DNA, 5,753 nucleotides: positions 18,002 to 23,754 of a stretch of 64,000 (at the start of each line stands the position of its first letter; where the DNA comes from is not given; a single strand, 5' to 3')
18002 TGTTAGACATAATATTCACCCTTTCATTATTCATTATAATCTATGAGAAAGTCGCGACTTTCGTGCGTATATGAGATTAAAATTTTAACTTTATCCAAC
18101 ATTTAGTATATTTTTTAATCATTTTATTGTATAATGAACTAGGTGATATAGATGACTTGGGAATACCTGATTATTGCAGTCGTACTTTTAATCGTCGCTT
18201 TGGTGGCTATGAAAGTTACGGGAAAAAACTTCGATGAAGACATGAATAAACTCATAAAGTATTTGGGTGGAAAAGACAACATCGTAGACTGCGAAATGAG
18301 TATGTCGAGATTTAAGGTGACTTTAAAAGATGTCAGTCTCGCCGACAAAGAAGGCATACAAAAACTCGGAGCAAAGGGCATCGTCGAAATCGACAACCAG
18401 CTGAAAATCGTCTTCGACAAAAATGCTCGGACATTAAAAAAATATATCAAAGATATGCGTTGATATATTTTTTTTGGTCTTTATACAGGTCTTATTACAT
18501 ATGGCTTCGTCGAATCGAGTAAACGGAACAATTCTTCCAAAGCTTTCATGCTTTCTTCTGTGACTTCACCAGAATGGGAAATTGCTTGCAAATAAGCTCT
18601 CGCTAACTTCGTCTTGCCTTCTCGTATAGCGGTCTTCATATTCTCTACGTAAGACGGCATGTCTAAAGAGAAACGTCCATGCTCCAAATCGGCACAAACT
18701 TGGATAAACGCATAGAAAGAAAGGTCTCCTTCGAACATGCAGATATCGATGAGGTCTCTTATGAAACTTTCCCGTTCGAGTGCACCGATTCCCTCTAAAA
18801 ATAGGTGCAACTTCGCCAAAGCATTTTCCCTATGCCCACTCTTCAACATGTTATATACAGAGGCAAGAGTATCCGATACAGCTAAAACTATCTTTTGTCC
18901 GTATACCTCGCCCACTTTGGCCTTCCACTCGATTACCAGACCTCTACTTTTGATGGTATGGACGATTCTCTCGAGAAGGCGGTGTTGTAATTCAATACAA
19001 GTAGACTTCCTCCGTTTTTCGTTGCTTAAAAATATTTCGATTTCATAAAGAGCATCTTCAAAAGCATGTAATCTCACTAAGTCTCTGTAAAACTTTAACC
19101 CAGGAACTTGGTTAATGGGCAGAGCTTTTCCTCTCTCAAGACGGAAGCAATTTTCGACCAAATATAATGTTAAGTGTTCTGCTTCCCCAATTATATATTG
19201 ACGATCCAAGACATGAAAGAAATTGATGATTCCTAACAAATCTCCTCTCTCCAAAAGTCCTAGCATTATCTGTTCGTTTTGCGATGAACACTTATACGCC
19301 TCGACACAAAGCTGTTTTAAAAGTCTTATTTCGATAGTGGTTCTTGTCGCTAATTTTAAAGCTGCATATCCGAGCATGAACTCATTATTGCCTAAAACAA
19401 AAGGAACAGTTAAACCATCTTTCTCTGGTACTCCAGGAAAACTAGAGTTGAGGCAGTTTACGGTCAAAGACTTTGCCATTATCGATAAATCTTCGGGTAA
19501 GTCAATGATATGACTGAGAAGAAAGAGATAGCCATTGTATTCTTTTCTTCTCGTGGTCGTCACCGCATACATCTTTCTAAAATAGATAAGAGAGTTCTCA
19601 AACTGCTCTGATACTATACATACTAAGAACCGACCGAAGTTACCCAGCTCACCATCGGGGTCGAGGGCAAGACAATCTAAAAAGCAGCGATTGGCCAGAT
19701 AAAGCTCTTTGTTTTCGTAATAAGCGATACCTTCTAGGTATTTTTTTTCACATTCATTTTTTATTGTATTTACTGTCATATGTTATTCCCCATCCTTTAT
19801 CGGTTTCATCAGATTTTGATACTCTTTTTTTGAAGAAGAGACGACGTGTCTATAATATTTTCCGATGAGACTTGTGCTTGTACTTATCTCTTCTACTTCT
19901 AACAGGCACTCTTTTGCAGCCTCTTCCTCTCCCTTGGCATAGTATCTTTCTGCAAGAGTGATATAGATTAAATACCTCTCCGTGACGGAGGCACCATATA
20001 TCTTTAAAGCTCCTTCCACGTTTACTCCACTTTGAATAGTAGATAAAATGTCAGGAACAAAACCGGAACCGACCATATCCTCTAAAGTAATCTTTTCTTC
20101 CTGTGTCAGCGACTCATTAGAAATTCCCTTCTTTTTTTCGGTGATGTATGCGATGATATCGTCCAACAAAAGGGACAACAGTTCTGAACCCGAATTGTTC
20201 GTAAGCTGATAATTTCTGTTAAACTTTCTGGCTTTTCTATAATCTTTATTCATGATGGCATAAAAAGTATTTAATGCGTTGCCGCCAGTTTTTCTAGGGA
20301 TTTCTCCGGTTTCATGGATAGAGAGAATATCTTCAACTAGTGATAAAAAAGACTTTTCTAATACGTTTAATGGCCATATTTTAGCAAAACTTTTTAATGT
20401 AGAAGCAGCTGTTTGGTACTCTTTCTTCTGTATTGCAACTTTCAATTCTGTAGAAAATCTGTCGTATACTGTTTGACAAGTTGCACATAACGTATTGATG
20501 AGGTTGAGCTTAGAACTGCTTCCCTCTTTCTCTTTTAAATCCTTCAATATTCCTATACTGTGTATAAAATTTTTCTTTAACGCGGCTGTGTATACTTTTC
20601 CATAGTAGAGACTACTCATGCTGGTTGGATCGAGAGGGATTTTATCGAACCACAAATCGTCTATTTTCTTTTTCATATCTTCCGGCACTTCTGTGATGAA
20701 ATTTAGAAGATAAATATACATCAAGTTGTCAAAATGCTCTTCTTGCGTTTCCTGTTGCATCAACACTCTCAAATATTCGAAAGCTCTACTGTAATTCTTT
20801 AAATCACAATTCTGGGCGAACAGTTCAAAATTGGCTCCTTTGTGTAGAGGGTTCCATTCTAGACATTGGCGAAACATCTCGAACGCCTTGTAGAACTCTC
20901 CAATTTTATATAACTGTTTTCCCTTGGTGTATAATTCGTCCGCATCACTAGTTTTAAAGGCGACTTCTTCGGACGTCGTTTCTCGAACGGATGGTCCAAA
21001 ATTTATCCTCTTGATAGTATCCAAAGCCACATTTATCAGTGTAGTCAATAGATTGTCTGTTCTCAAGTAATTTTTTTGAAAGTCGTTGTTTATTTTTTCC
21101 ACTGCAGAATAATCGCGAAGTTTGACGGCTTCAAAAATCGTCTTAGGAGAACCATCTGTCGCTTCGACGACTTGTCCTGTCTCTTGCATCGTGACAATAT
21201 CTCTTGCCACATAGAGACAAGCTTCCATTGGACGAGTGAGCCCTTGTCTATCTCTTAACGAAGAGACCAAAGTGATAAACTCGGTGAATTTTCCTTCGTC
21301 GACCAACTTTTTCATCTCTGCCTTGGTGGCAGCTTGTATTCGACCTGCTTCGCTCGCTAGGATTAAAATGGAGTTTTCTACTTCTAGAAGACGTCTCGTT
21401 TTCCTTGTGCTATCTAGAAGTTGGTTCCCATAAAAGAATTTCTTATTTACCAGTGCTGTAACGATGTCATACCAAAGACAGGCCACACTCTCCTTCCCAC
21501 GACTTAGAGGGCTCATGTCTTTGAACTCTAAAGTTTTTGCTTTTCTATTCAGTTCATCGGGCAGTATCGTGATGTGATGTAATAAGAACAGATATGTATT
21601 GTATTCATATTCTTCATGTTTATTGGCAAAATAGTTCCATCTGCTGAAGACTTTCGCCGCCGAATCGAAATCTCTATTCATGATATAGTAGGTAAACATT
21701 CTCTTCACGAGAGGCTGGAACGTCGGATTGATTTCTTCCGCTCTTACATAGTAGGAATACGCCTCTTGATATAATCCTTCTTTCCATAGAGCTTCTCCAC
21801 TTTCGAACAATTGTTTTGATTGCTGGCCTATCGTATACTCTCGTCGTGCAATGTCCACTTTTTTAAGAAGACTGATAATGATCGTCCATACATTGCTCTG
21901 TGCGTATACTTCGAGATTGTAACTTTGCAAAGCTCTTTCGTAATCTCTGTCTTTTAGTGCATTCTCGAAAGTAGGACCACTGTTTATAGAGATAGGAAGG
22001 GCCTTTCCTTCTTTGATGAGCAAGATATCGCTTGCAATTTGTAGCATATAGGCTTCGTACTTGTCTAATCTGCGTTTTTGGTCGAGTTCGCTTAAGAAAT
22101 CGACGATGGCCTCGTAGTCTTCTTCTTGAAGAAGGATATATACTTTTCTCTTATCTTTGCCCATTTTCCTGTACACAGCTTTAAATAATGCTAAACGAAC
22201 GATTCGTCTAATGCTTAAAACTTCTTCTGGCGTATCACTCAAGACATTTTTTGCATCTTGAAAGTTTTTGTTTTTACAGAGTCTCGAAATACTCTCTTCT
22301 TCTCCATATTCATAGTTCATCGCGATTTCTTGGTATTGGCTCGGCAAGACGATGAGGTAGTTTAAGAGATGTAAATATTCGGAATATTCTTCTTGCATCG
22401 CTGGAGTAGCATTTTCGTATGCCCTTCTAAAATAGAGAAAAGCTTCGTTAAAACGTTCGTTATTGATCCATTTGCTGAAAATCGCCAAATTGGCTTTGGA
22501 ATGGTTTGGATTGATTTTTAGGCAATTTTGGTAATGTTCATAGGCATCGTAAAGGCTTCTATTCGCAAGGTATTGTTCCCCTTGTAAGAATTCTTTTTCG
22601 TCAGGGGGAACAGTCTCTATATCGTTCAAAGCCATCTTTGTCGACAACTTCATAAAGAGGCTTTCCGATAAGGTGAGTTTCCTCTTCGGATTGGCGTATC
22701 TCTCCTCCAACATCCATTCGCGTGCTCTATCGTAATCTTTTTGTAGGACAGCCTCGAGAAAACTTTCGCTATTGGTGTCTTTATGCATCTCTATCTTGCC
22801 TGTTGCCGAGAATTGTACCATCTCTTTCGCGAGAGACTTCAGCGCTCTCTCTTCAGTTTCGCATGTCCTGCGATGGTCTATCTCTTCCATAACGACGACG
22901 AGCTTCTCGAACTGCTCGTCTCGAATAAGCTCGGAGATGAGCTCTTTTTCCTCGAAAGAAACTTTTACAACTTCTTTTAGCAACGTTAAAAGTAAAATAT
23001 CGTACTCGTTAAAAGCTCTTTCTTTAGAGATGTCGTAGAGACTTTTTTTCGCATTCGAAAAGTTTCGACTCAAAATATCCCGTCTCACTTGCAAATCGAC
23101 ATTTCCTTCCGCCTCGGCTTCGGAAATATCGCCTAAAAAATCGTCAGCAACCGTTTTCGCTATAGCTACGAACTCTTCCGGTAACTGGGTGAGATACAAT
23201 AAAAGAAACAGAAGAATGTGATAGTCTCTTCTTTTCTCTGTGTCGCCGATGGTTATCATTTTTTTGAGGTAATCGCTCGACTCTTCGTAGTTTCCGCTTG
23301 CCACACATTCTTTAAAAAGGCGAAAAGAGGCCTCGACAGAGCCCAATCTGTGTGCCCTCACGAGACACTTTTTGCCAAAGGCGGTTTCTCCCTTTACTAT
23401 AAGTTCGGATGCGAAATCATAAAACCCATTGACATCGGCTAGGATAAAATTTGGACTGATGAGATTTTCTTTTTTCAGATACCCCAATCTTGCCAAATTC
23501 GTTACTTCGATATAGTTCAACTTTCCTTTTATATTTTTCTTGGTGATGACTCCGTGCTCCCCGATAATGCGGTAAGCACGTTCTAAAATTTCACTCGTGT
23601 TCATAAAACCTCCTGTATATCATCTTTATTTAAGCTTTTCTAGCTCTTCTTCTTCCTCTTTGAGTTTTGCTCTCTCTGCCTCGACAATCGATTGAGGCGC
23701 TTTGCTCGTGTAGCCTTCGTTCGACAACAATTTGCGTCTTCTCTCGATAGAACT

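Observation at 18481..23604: Gene pair built from five copies of a ~280-aa helical module (1273 aa plus 432 aa) with no recognisable family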

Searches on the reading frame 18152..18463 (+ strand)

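Call 69: search_protein_families(library=pfam, proteins=[window:18152-18463:+], max_evalue=0.01)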
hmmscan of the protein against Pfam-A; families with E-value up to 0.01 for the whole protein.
window:18152-18463:+ (103 aa): 1 family
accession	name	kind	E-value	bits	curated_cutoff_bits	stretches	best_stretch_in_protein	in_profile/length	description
PF00367.25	PTS_EIIB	-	5.9e-09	35.6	27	1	33-65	2-34/34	phosphotransferase system, EIIB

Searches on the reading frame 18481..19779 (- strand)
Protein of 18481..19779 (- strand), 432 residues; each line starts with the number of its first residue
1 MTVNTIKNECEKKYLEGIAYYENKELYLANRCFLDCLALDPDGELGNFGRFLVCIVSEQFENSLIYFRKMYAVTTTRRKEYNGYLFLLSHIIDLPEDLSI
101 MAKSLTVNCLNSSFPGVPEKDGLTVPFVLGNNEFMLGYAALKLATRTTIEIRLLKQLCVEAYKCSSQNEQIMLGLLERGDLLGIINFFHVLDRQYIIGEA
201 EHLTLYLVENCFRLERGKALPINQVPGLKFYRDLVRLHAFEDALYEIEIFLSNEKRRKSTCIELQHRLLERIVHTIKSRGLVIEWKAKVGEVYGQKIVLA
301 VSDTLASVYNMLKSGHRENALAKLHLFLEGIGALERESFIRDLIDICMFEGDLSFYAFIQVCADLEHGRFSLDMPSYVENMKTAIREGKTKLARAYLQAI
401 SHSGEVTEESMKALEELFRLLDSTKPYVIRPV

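Call 5: search_protein_families(library=pfam, proteins=[window:18481-19779:-], max_evalue=0.01)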
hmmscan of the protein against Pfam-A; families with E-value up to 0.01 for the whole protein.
window:18481-19779:- (432 aa): 1 family
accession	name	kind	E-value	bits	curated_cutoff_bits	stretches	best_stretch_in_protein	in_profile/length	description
PF08878.16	HamA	-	0.0047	17.2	25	0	23-83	32-85/230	HamA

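Call 10: search_protein_families(library=ncbifam, proteins=[window:18481-19779:-], max_evalue=0.01)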
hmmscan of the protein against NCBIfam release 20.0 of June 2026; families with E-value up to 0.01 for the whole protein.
window:18481-19779:- (432 aa): 0 families

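Call 19: find_homologous_proteins(query=window:18481-19779:-)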
Query window:18481-19779:- (432 aa): 1 proteins with E <= 0.001 among 5204 candidates.
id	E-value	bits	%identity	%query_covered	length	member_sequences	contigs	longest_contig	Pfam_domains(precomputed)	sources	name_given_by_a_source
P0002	9.1e-280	945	97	100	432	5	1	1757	-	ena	-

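Call 29: search_protein_families(library=phrogs, proteins=[window:18481-19779:-], max_evalue=0.001)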
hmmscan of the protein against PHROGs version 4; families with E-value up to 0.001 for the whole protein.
window:18481-19779:- (432 aa): 0 families

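Call 30: search_protein_families(library=padloc, proteins=[window:18481-19779:-], max_evalue=0.001)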
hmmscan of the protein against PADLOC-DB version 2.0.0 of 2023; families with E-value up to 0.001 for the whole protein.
window:18481-19779:- (432 aa): 0 families
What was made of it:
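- On AbiE type IV toxin-antitoxin system: PADLOC gives no hit for A or B (call 30).
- No effector, NTPase or toxin domain was found, and PADLOC gives nothing beyond the head (call 30).
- Tried and rejected: (4) PHROGs and PADLOC gave nothing for A or B (calls 29, 30).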

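Call 60: predict_structure(alignment_id=A4)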
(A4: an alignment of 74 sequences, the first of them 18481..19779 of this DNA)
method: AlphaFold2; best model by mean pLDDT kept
length: 432 residues; sequences in the alignment: 74
mean_pLDDT: 84.1   pTM: 0.62
mean pLDDT of the five models: 84.1, 83.4, 82.6, 81.9, 81.4
residues with pLDDT >= 90: 244; 70-90: 111; 50-70: 35; < 50: 42
segments of 3 or more residues with pLDDT < 50: 224-238, 283-301, 427-432
pLDDT, mean of each block of 10 residues (from residue 1): 80 97 97 98 96 98 98 90 96 96 90 72 75 88 88 95 94 96 95 87 89 85 50 46 58 57 87 84 46 37 78 91 90 95 96 91 92 94 94 96 92 91 62 35
secondary structure, 60 per line:
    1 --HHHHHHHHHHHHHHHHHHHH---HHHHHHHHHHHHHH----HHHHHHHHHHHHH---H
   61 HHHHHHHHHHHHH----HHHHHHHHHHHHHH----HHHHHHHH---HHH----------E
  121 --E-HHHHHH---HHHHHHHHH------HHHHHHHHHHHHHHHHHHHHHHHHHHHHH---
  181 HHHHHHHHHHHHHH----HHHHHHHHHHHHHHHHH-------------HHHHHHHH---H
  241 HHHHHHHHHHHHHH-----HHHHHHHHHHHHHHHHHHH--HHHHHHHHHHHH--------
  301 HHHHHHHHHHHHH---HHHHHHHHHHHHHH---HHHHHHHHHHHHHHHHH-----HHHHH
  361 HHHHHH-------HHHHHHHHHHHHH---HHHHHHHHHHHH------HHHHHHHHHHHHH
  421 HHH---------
elements in order: H3-22 H26-39 H44-56 H60-73 H78-91 H96-103 H125-130 H134-142 H149-177 H181-194 H199-215 H229-236 H240-254 H260-278 H281-292 H301-313 H317-330 H334-350 H356-366 H374-386 H390-401 H408-423
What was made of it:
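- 18994..19779 (-): B residues 1-262: module 5. The model is helical hairpins at pLDDT mostly above 90 (call 60).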

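Call 63: fold_search(model_id=the predicted structure, library=pdb)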
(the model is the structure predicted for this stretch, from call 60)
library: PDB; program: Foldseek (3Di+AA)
matches with E <= 10: 812; with E <= 0.001: 1
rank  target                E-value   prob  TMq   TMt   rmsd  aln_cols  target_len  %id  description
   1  3ieg_A                2.9e-04  1.00  0.20  0.24  19.9       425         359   12  Crystal Structure of P58(IPK) TPR Domain at 2.5 A (released 2010-03-31)
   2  2y4t_A                1.3e-03  1.00  0.20  0.21  19.6       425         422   12  Crystal structure of the human co-chaperone P58(IPK) (released 2011-08-10)
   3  2y4t_B                1.9e-03  1.00  0.20  0.20  19.0       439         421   13  Crystal structure of the human co-chaperone P58(IPK) (released 2011-08-10)
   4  3fp4_A                4.4e-03  0.99  0.21  0.19  26.8       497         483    9  Crystal structure of Tom71 complexed with Ssa1 C-terminal fragment (released 2009-07-28)
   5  6eou                  4.6e-03  0.99  0.18  0.22  18.8       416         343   11  O-GlcNAc transferase TPR domain with the intellectual disability associated mutation L254F (released 2018-05-09)
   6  2y4u                  6.1e-03  1.00  0.21  0.21  19.6       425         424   12  Crystal structure of human P58(IPK) in space group P312 (released 2011-08-10)
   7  4kvm_B                6.4e-03  0.93  0.18  0.12  22.4       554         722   14  The NatA (Naa10p/Naa15p) amino-terminal acetyltransferase complex bound to a bisubstrate analog (released 2013-07-31)
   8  1w3b_B                1.1e-02  0.99  0.19  0.21  17.4       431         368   11  The superhelical TPR domain of O-linked GlcNAc transferase reveals structural similarities to importin alpha. (released 2004-09-09)
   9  7ntf_B                1.4e-02  0.98  0.21  0.12  20.3       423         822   13  Cryo-EM structure of unliganded O-GlcNAc transferase (released 2021-11-17)
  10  3fp2_A                1.4e-02  0.95  0.19  0.18  26.5       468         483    8  Crystal structure of Tom71 complexed with Hsp82 C-terminal fragment (released 2009-07-28)
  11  7yeh_A                1.6e-02  0.90  0.17  0.09  21.0       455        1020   14  Cryo-EM structure of human OGT-OGA complex (released 2023-07-12)
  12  4kvm_A                1.8e-02  0.85  0.18  0.12  22.4       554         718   14  The NatA (Naa10p/Naa15p) amino-terminal acetyltransferase complex bound to a bisubstrate analog (released 2013-07-31)
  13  3lca_A                2.6e-02  0.89  0.19  0.17  27.2       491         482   12  Structure of Tom71 complexed with Hsp70 Ssa1 C terminal tail indicating conformational plasticity (released 2010-12-22)
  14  4kvm_C                2.6e-02  0.84  0.18  0.12  24.6       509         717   12  The NatA (Naa10p/Naa15p) amino-terminal acetyltransferase complex bound to a bisubstrate analog (released 2013-07-31)
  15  9pkq_A                2.7e-02  0.80  0.18  0.17  25.3       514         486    8  Structure of the cytoplasmic domain of unliganded human Tom70, open and closed conformations (released 2026-03-18)
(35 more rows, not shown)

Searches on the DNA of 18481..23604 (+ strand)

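Call 6: search_dna_similar(query=window:18481-23604:+, collection=phages, mode=near)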
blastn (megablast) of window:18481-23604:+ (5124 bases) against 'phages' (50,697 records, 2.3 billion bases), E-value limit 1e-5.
No match.

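Call 84: search_rna_families(sources=[L007, L035, L038], threshold=evalue, max_evalue=0.001)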
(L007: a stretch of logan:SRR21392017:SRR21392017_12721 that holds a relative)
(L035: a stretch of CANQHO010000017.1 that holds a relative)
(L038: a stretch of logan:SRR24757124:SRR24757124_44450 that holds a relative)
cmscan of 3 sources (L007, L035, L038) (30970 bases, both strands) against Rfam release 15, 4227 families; matches with E-value up to 0.001: 2.
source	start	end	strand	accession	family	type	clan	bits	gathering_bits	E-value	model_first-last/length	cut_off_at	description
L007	4512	4706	+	RF00230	T-box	Cis-reg; leader;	-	78.6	93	1.2e-15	1-219/219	no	T-box leader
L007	1667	1739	+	RF00005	tRNA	Gene; tRNA;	CL00001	62.1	29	2.3e-11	1-71/71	no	tRNA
